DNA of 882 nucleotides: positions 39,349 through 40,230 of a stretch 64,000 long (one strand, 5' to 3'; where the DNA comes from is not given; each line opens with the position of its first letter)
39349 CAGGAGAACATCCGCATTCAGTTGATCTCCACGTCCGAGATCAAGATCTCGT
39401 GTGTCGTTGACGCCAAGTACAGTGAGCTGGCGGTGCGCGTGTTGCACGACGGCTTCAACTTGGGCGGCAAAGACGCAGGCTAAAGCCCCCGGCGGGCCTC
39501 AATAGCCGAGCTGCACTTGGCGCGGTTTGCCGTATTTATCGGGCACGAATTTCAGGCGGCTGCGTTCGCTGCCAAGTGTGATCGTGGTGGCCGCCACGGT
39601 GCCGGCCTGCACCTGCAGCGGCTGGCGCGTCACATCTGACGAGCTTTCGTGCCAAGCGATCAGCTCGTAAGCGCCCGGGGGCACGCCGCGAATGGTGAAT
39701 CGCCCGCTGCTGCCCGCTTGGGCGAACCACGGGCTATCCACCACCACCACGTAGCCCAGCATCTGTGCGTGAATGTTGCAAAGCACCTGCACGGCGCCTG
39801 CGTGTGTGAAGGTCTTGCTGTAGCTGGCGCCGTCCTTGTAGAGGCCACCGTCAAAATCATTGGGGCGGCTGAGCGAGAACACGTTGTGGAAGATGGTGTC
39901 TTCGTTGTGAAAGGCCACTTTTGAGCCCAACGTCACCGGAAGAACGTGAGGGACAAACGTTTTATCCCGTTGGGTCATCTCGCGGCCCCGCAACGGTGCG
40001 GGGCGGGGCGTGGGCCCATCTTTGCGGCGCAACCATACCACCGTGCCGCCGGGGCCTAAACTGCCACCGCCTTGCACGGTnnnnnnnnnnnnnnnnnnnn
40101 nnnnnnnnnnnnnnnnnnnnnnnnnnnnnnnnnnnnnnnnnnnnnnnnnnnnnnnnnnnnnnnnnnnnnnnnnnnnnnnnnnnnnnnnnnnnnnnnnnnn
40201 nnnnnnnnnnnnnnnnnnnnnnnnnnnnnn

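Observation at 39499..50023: Eight-gene minus-strand array joining a GldA/F/G-type ABC system to a receptor-like kinase and trans-envelope components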

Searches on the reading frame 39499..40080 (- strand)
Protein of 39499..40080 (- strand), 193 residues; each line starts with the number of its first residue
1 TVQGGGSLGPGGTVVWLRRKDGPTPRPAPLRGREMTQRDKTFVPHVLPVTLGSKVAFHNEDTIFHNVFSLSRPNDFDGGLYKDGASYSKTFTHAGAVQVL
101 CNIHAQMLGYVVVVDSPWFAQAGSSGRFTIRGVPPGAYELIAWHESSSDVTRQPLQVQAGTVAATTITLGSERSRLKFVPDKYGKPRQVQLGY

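Call 85: search_dna_similar(query=window:39499-40080:-, collection=plasmids, mode=protein, max_evalue=1e-8, max_rows=30, rows=spread)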
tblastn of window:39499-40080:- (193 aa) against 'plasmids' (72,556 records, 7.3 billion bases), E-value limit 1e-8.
Records with a match: 49; places in all: 49; records where one place covers at least 80% of the query: 4.
Best place of each record, by identity: <60% 49.
By first word of the organism name: Sinorhizobium 32; Caballeronia 9; Burkholderia 3; Novosphingobium 2; Comamonas 1; Paraburkholderia 1; Phyllobacterium 1.
By predicted mobility (MOB-suite, as given by PLSDB): conjugative 33; non-mobilizable 14; mobilizable 2.
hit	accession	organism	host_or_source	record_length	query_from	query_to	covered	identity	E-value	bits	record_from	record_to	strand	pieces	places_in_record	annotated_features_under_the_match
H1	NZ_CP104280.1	Comamonas aquatica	-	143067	13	165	79%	41.8%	9e-27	113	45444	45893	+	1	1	methylamine utilization protein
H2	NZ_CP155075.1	Paraburkholderia sp. PREW-6R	single cell,Phlox subulata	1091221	27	175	77%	36.0%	2e-21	98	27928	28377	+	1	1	none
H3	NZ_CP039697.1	Novosphingobium sp. EMRT-2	cell,freshwater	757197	35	169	70%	39.1%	6e-21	96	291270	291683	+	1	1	carboxypeptidase regulatory-like domain-containing protein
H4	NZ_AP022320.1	Burkholderia sp. THE68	Togo hemipterus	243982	23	177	80%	33.5%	8e-19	91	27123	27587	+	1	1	methylamine utilization protein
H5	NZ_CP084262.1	Caballeronia sp. SL2Y3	Jalysus wickhami,Cell culture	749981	35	166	68%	37.9%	3e-19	92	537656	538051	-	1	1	methylamine utilization protein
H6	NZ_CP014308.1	Burkholderia sp. PAMC 26561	single cell,lichen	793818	14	156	74%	35.0%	5e-19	91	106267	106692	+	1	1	methylamine utilization protein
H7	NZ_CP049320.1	Caballeronia sp. SBC2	whole organism,soil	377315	14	169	81%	31.8%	7e-17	85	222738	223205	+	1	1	methylamine utilization protein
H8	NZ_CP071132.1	Caballeronia sp. M1242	Homo sapiens,ETA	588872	35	166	68%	36.4%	7e-19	91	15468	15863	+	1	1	methylamine utilization protein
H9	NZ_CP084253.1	Caballeronia sp. Sq4a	Anasa tristis,Cell culture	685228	35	156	63%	39.3%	1e-19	93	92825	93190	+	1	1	methylamine utilization protein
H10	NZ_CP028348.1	Novosphingobium sp. THN1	cell culture,surface water of Lake Taihu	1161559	35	144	57%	41.8%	1e-20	96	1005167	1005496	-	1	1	record has no annotation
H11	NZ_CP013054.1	Sinorhizobium americanum CCGM7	Phaseolus vulgaris,root nodules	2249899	27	182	81%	27.4%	2e-9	63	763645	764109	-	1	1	none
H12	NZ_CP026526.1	Sinorhizobium meliloti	Medicago sativa L. subsp. ambigua,Cell ...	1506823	27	142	60%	30.8%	9e-11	67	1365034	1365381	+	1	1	none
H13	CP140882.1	Sinorhizobium meliloti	Medicago lupulina,whole organism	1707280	27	142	60%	30.8%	9e-11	67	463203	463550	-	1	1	carboxypeptidase regulatory-like domain-containing protein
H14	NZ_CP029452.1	Sinorhizobium fredii CCBAU 25509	Glycine soja,cell culture,plant root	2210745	27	142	60%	30.8%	6e-10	65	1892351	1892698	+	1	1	record has no annotation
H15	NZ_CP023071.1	Sinorhizobium fredii CCBAU 83666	G.max,nodule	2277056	27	142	60%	30.8%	6e-10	65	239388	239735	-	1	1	record has no annotation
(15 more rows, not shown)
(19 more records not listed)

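Call 86: get_annotated_region(hit=H1, flank=6000)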
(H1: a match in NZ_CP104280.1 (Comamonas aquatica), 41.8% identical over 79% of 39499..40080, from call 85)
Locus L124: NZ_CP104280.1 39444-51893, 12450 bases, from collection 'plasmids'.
description: Comamonas aquatica strain SCLZS63 plasmid p1_SCLZS63, complete sequence
organism: Comamonas aquatica (NCBI taxid 225991)
taxonomy: Bacteria; Pseudomonadota; Betaproteobacteria; Burkholderiales; Comamonadaceae; Comamonas; Comamonas aquatica
host: -; source: -; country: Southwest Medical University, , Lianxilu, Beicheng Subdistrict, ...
typing (MOB-suite, as given by PLSDB): non-mobilizable
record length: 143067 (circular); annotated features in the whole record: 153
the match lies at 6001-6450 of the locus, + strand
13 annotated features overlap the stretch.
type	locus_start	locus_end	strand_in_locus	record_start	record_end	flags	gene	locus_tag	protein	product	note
CDS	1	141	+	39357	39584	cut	-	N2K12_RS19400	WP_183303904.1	hypothetical protein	-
CDS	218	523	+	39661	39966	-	-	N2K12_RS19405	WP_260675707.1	hypothetical protein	-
CDS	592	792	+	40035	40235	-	-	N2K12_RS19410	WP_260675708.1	hypothetical protein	-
CDS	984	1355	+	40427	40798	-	-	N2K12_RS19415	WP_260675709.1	hypothetical protein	-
CDS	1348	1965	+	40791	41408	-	-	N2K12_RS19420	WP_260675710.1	hypothetical protein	-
CDS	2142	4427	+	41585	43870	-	-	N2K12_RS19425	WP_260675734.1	DEAD/DEAH box helicase family protein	-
CDS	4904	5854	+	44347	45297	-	-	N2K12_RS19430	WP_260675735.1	DUF4394 domain-containing protein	-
CDS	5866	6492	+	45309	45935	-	-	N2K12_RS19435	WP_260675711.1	methylamine utilization protein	-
CDS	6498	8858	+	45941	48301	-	-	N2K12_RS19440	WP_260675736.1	EAL domain-containing protein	-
CDS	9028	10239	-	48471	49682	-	pilV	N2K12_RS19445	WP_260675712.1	shufflon system plasmid conjugative transfer pilus tip adhesin PilV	-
CDS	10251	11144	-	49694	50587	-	-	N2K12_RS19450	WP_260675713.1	ATPase, T2SS/T4P/T4SS family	-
CDS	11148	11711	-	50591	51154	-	-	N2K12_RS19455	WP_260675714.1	type 4 pilus major pilin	-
CDS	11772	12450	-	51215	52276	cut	-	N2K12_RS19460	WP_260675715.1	type II secretion system F family protein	-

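Call 87: get_annotated_region(hit=H4, flank=6000)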
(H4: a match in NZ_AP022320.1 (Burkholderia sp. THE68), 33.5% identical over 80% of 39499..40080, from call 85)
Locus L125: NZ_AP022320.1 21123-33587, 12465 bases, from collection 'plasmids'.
description: Burkholderia sp. THE68 plasmid BTHE68_p2, complete sequence
organism: Burkholderia sp. THE68 (NCBI taxid 758782)
taxonomy: Bacteria; Pseudomonadota; Betaproteobacteria; Burkholderiales; Burkholderiaceae; Burkholderia; Burkholderia sp. THE68
host: -; source: Togo hemipterus; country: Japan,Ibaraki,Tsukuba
typing (MOB-suite, as given by PLSDB): conjugative; relaxase MOBF; mating-pair formation MPF_T
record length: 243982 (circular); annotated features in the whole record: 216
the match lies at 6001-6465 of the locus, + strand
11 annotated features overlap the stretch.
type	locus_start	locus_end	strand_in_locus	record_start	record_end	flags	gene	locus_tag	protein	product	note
CDS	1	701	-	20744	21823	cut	-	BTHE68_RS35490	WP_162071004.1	HAD family hydrolase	-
CDS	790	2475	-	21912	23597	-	-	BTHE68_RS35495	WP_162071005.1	arylsulfatase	-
CDS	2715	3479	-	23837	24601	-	-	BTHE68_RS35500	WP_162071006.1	hypothetical protein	-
CDS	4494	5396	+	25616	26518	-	-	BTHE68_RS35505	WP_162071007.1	DUF3034 family protein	-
CDS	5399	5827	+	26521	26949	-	-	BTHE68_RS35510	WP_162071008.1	group 1 truncated hemoglobin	-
CDS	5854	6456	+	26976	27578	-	-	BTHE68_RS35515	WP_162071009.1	methylamine utilization protein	-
CDS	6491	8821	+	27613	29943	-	-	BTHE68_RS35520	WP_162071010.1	EAL domain-containing protein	-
CDS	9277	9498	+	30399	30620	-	-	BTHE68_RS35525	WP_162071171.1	helix-turn-helix domain-containing protein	-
CDS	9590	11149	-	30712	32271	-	-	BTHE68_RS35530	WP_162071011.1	ATP-binding protein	-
CDS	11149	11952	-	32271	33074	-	-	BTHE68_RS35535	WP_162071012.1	alpha/beta hydrolase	-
CDS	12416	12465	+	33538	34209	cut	-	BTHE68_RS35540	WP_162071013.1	hypothetical protein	-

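Call 88: get_annotated_region(hit=H3, flank=6000)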
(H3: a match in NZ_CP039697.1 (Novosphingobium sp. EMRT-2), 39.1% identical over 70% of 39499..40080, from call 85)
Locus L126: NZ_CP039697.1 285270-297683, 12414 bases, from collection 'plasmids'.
description: Novosphingobium sp. EMRT-2 plasmid pABRDHK22, complete sequence
organism: Novosphingobium sp. EMRT-2 (NCBI taxid 2571749)
taxonomy: Bacteria; Pseudomonadota; Alphaproteobacteria; Sphingomonadales; Sphingomonadaceae; Novosphingobium; Novosphingobium sp. EMRT-2
host: -; source: cell,freshwater; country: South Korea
typing (MOB-suite, as given by PLSDB): non-mobilizable
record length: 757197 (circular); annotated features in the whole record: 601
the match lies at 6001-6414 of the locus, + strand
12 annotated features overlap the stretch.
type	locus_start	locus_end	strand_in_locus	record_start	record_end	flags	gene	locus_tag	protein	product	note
CDS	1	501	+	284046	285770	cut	-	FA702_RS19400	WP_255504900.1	amidohydrolase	-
CDS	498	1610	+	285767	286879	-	-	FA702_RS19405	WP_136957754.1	class II histone deacetylase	-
CDS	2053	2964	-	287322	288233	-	-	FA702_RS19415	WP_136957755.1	LysR family transcriptional regulator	-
CDS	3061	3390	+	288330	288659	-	-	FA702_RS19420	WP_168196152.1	nuclear transport factor 2 family protein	-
CDS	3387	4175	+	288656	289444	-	-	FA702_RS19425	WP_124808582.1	SDR family oxidoreductase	-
CDS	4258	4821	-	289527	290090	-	-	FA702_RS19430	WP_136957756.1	group 1 truncated hemoglobin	-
CDS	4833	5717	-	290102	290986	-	-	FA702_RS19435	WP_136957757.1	DUF3034 family protein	-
CDS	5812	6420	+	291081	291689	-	-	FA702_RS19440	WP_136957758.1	carboxypeptidase regulatory-like domain-containing protein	-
CDS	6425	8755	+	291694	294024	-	-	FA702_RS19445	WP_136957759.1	EAL domain-containing protein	-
CDS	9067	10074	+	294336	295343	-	-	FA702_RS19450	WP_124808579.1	LacI family DNA-binding transcriptional regulator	-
CDS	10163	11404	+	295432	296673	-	-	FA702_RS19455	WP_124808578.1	MFS transporter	GO:0055085 - transmembrane transport [Evidence IEA]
CDS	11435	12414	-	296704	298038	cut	-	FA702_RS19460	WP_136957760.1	MFS transporter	GO:0055085 - transmembrane transport [Evidence IEA]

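Call 89: get_annotated_region(hit=H13, flank=6000)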
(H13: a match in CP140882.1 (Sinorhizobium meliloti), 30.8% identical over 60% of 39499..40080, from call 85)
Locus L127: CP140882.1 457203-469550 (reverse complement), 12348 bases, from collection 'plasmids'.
description: Sinorhizobium meliloti strain ml46 plasmid pSymA, complete sequence
organism: Sinorhizobium meliloti (NCBI taxid 382)
taxonomy: Bacteria; Pseudomonadota; Alphaproteobacteria; Hyphomicrobiales; Rhizobiaceae; Sinorhizobium; Sinorhizobium meliloti
host: -; source: Medicago lupulina,whole organism; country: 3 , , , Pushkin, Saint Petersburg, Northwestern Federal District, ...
typing (MOB-suite, as given by PLSDB): conjugative; relaxase MOBQ; mating-pair formation MPF_T
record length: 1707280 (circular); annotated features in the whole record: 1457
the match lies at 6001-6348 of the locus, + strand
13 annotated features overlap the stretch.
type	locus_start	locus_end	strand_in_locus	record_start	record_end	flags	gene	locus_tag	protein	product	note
CDS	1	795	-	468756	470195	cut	-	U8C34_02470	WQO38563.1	cbb3-type cytochrome c oxidase subunit I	-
CDS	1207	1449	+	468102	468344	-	-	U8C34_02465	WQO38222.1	hypothetical protein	-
CDS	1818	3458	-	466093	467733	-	groL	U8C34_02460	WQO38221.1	chaperonin GroEL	-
CDS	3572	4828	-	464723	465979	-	hemA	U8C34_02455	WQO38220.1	5-aminolevulinate synthase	-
CDS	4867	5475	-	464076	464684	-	-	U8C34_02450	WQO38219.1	SCO family protein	-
CDS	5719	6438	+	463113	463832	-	-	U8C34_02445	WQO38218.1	carboxypeptidase regulatory-like domain-containing protein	-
CDS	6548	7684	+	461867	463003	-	-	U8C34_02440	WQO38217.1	metallophosphoesterase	-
CDS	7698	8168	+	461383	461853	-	-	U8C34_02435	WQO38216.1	hypothetical protein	-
CDS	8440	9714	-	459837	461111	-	-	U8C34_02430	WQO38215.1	NAD(P)/FAD-dependent oxidoreductase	-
CDS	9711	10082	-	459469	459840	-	-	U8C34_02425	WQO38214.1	c-type cytochrome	-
CDS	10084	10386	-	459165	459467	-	soxZ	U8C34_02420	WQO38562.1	thiosulfate oxidation carrier complex protein SoxZ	-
CDS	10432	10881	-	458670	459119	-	-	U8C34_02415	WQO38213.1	thiosulfate oxidation carrier protein SoxY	-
CDS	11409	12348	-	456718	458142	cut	-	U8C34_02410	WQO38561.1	PLP-dependent aminotransferase family protein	-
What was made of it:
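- Sinorhizobium homologues (27-31% identity) sit in an SCO/cbb3 oxidase context with no receptor (call 89). The Sinorhizobium homologue lies next to SCO and cbb3 oxidase genes (call 89).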

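Call 90: search_protein_families(library=pfam, proteins=[L124:6498-8858:+, L125:6491-8821:+, L126:6425-8755:+, L124:5866-6492:+, L125:5854-6456:+, L124:4904-5854:+, L125:4494-5396:+], max_evalue=0.01)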
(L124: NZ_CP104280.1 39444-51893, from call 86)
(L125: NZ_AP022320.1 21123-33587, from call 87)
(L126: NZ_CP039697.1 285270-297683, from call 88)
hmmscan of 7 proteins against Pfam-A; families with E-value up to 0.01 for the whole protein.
L124:6498-8858:+ (786 aa): 4 families
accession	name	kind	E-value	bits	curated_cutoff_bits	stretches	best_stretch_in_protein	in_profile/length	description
PF00563.25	EAL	-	3.6e-75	252.8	31.3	1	529-762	3-236/236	EAL domain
PF00990.26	GGDEF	-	9.8e-35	120.1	23.8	1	352-505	1-157/161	Diguanylate cyclase, GGDEF domain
PF00672.30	HAMP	-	1e-12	48.6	25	1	292-341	3-51/53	HAMP domain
PF14827.12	dCache_3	-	1.5e-11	44.8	25.7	1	47-213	6-177/239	Double sensory domain of two-component sensor kinase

L125:6491-8821:+ (776 aa): 5 families
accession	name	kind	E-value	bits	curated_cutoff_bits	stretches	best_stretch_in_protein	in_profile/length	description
PF00563.25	EAL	-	1.3e-77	260.8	31.3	1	519-752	3-236/236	EAL domain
PF00990.26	GGDEF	-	1.4e-47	161.9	23.8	1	342-495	1-157/161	Diguanylate cyclase, GGDEF domain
PF14827.12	dCache_3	-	1.4e-17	64.6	25.7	1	41-203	4-171/239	Double sensory domain of two-component sensor kinase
PF00672.30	HAMP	-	1.1e-15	58.2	25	1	281-333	1-53/53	HAMP domain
PF05228.19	CHASE4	-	0.0069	17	26.2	0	98-193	45-139/140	CHASE4 domain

L126:6425-8755:+ (776 aa): 4 families
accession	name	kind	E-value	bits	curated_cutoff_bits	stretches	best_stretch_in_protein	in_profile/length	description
PF00563.25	EAL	-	2.9e-75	253.1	31.3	1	519-749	3-236/236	EAL domain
PF00990.26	GGDEF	-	4e-41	140.9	23.8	1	343-496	1-159/161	Diguanylate cyclase, GGDEF domain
PF00672.30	HAMP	-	3.1e-13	50.3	25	1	283-334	1-53/53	HAMP domain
PF14827.12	dCache_3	-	2.7e-05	24.3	25.7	1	55-181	7-145/239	Double sensory domain of two-component sensor kinase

L124:5866-6492:+ (208 aa): 2 families
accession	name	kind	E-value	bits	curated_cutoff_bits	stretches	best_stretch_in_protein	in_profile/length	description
PF13620.12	CarboxypepD_reg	-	0.0014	19.4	32.3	0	146-180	22-60/82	Carboxypeptidase regulatory-like domain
PF13473.12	Cupredoxin_1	-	0.0021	18.5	27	1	62-103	22-63/104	Cupredoxin-like domain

L125:5854-6456:+ (200 aa): 1 family
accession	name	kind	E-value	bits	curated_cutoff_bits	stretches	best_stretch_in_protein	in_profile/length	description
PF13620.12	CarboxypepD_reg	-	0.00032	21.4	32.3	0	140-195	28-80/82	Carboxypeptidase regulatory-like domain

L124:4904-5854:+ (316 aa): 2 families
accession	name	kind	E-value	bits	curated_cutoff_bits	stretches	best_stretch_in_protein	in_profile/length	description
PF14339.12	DUF4394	-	2.5e-68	230.3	29.6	1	68-313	2-230/230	Domain of unknown function (DUF4394)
PF21959.2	DUF6923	-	0.00039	20.7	27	0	97-148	135-185/234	Repeat of unknown function (DUF6923)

L125:4494-5396:+ (300 aa): 1 family
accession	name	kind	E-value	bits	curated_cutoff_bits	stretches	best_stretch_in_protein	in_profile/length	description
PF11231.14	DUF3034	-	1.1e-106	356.6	25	1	43-297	1-255/255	Protein of unknown function (DUF3034)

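Call 106: get_annotated_region(hit=H2, flank=4000)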
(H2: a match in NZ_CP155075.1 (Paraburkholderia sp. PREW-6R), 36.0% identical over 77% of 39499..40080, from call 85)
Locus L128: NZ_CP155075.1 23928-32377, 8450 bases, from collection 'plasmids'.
description: Paraburkholderia sp. PREW-6R plasmid unnamed1, complete sequence
organism: Paraburkholderia sp. PREW-6R (NCBI taxid 3141544)
taxonomy: Bacteria; Pseudomonadota; Betaproteobacteria; Burkholderiales; Burkholderiaceae; Paraburkholderia; Paraburkholderia sp. PREW-6R
host: -; source: single cell,Phlox subulata; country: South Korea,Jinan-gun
typing (MOB-suite, as given by PLSDB): non-mobilizable
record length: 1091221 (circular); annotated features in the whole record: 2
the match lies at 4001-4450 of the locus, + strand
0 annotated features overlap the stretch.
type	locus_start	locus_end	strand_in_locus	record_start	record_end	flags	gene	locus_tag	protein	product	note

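Call 107: get_annotated_region(hit=H7, flank=4000)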
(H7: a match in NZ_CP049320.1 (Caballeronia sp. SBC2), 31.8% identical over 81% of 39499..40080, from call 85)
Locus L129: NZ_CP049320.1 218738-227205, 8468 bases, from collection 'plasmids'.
description: Caballeronia sp. SBC2 plasmid pSBC2-4, complete sequence
organism: Caballeronia sp. SBC2 (NCBI taxid 2705547)
taxonomy: Bacteria; Pseudomonadota; Betaproteobacteria; Burkholderiales; Burkholderiaceae; Caballeronia; Caballeronia sp. SBC2
host: -; source: whole organism,soil; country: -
typing (MOB-suite, as given by PLSDB): mobilizable; relaxase MOBP
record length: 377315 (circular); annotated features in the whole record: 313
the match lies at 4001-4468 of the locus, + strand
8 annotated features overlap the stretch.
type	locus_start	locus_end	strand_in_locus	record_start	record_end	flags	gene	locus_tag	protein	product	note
CDS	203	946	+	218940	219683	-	-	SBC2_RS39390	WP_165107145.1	HAD family phosphatase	-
CDS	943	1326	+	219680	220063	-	-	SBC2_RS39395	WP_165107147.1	hypothetical protein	-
CDS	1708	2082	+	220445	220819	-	-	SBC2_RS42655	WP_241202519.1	aldehyde dehydrogenase family protein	-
CDS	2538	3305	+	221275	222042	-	-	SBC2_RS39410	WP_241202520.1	DUF3034 family protein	-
CDS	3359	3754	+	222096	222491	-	-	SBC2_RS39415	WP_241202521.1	group 1 truncated hemoglobin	-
CDS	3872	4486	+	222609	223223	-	-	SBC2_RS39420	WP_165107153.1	methylamine utilization protein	-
CDS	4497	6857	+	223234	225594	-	-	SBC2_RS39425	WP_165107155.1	EAL domain-containing protein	-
CDS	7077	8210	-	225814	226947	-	-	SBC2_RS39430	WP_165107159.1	amidohydrolase family protein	-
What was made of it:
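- Comamonas, Burkholderia, Caballeronia and Novosphingobium (dCache_3-HAMP-GGDEF-EAL, calls 86-88, 90, 107).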

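Call 108: get_annotated_region(hit=H11, flank=4000)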
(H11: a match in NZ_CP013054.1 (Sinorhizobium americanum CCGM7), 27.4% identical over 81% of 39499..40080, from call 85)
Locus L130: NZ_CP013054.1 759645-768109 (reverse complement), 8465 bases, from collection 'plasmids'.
description: Sinorhizobium americanum CCGM7 plasmid C, complete sequence
organism: Sinorhizobium americanum CCGM7 (NCBI taxid 1408224)
taxonomy: Bacteria; Pseudomonadota; Alphaproteobacteria; Hyphomicrobiales; Rhizobiaceae; Sinorhizobium; Sinorhizobium americanum; Sinorhizobium americanum CCGM7
host: -; source: Phaseolus vulgaris,root nodules; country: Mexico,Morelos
typing (MOB-suite, as given by PLSDB): non-mobilizable; mating-pair formation MPF_T
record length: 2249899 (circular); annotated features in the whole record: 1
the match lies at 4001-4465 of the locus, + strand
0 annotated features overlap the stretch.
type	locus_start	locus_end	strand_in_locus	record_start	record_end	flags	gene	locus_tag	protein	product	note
